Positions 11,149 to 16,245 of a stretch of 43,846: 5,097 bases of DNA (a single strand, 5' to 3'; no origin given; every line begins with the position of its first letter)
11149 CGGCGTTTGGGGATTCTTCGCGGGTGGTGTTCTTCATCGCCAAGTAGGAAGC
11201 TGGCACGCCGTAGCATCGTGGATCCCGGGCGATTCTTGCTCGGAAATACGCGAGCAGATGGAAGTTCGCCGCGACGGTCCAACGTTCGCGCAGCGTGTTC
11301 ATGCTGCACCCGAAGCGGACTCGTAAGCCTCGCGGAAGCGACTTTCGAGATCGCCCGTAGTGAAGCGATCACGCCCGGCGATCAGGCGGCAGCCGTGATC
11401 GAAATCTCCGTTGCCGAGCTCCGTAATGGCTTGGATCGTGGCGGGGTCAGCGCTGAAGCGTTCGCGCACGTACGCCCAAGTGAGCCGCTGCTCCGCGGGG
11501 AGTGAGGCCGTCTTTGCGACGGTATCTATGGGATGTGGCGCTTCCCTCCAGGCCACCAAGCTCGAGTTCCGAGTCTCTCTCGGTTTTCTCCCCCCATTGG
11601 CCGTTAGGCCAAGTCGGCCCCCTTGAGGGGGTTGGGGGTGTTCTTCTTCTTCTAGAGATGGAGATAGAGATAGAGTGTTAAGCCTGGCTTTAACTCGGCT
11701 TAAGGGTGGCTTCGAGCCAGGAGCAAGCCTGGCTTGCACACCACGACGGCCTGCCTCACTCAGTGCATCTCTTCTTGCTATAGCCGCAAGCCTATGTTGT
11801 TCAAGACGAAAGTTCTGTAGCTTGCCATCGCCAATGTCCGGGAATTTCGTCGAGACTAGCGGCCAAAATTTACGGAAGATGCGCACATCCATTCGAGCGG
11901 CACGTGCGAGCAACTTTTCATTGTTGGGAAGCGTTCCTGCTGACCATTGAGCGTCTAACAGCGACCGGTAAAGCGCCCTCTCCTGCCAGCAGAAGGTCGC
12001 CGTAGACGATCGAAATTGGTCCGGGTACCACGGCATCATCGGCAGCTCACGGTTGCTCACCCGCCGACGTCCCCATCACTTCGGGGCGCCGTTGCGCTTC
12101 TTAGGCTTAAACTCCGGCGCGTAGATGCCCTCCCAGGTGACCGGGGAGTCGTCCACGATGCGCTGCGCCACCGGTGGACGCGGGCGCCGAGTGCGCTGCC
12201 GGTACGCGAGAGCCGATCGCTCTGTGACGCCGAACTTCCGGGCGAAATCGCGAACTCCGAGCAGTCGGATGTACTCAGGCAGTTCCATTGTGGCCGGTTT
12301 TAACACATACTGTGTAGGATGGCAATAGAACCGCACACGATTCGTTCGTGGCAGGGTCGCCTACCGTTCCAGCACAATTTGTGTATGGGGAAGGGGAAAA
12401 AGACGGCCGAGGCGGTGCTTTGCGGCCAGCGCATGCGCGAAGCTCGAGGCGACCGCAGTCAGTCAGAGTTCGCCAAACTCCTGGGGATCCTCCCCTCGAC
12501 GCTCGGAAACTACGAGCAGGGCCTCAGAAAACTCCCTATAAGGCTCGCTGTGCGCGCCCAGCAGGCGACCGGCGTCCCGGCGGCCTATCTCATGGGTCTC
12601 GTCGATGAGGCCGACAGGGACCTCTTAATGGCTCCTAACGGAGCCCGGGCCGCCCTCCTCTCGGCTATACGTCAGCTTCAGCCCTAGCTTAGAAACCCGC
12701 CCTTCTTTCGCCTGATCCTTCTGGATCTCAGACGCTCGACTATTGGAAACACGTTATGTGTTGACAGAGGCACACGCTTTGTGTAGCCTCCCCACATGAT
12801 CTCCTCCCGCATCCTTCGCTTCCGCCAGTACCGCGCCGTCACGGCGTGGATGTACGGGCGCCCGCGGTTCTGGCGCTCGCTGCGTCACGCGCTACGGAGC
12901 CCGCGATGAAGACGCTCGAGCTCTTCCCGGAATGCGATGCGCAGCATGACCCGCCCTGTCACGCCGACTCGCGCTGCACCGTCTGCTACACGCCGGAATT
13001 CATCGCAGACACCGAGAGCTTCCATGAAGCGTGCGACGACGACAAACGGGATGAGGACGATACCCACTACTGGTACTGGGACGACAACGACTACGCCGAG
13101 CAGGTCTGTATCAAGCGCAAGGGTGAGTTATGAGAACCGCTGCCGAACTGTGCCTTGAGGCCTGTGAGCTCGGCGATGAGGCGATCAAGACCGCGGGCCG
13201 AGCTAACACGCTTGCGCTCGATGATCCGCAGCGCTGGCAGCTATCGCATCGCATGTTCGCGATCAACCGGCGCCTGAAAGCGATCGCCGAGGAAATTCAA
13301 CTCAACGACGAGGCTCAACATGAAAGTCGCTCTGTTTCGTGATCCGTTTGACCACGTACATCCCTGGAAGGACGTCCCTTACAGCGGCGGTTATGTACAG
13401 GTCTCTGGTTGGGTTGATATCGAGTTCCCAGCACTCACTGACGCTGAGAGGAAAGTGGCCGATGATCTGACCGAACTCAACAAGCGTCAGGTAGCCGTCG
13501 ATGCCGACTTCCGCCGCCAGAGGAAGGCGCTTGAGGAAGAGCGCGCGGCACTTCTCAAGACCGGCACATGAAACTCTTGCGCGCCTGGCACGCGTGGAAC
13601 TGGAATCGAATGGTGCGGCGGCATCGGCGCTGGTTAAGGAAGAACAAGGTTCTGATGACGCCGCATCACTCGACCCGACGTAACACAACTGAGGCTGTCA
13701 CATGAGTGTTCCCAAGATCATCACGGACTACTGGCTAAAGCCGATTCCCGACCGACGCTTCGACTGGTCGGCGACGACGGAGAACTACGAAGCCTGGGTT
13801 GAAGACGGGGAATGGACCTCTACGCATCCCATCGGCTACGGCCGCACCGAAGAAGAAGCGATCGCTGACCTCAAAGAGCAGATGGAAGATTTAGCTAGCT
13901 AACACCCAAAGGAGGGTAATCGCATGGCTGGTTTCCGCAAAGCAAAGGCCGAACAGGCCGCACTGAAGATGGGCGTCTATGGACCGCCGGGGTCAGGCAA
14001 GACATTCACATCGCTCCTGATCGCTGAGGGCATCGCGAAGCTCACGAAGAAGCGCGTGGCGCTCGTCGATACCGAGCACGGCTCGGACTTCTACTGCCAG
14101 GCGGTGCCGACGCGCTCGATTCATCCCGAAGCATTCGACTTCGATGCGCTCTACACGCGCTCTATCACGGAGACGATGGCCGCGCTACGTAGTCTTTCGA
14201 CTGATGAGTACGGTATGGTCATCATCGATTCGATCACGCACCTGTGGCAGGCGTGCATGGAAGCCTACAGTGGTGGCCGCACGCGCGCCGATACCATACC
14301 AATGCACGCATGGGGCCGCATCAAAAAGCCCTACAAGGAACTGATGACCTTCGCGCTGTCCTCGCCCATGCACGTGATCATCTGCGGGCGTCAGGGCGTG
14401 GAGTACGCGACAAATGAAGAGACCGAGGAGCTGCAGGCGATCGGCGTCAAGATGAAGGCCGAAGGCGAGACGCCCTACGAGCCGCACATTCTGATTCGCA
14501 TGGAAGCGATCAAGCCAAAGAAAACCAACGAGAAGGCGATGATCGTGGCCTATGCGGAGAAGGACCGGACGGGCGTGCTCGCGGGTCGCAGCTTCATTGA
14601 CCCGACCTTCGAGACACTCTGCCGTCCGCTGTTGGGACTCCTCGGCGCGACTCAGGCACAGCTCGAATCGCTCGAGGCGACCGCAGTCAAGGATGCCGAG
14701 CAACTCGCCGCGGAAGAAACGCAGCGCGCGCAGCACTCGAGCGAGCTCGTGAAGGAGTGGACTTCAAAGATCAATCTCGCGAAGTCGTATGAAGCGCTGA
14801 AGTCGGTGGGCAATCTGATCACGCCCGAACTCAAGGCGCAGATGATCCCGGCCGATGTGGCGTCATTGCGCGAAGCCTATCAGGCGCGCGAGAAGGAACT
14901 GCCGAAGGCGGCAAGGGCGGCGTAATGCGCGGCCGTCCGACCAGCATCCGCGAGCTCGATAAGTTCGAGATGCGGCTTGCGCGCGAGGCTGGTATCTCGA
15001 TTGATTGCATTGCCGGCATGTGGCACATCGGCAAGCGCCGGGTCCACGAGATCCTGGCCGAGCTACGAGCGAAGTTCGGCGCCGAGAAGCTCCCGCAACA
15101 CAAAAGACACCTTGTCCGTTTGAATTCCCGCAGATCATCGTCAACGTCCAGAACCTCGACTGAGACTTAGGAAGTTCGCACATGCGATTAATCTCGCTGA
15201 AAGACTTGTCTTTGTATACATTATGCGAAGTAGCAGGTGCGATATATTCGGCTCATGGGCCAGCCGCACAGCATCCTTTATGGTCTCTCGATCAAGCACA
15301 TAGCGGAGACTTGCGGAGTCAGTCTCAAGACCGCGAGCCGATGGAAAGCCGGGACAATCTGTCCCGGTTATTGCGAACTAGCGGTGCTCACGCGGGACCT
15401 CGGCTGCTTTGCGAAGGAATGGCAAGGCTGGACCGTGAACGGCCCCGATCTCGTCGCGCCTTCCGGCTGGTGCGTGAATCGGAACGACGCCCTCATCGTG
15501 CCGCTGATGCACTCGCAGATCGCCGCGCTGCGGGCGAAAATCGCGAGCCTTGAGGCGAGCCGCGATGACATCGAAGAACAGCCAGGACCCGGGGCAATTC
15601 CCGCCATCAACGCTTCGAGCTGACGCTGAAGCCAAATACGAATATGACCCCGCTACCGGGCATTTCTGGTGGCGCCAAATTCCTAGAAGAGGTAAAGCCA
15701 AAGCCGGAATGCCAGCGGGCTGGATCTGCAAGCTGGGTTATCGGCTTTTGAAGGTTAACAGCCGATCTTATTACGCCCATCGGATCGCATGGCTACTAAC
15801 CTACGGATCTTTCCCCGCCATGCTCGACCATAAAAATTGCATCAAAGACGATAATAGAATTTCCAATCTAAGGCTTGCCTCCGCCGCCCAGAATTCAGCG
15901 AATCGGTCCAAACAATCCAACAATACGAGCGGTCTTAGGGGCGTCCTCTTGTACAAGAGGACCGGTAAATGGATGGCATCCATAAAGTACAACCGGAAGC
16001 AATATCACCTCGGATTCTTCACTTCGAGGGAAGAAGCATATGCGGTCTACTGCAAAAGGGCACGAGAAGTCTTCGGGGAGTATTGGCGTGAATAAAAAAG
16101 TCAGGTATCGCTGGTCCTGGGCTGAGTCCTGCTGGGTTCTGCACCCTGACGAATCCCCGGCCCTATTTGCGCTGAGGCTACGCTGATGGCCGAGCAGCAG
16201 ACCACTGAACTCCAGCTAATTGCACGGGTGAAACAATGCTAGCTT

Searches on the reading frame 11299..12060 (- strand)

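Call 54: search_protein_families(library=pfam, proteins=[window:11299-12060:-], max_evalue=0.01)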
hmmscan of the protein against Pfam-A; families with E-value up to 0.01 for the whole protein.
window:11299-12060:- (253 aa): 1 family
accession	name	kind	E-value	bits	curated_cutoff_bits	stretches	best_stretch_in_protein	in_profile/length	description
PF07120.17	DUF1376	-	1.5e-09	38.5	30.1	1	9-88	3-83/86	Protein of unknown function (DUF1376)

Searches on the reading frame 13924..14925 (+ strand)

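Call 54: search_protein_families(library=pfam, proteins=[window:13924-14925:+], max_evalue=0.01)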
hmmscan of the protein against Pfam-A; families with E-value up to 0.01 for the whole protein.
window:13924-14925:+ (333 aa): 2 families
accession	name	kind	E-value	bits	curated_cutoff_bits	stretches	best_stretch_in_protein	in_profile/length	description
PF13479.12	AAA_24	-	1e-16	61.8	27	1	13-207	2-182/195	AAA domain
PF13481.12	AAA_25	-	0.0033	17.5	27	0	18-110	38-158/195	AAA domain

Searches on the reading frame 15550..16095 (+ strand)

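Call 54: search_protein_families(library=pfam, proteins=[window:15550-16095:+], max_evalue=0.01)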
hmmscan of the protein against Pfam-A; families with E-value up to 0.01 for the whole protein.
window:15550-16095:+ (181 aa): 2 families
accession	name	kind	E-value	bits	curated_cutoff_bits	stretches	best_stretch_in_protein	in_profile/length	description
PF13392.12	HNH_3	-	3.1e-14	52.8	24.8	1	74-116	1-45/46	HNH endonuclease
PF00847.26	AP2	-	0.00071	20.3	33.3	1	128-174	2-51/54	AP2 domain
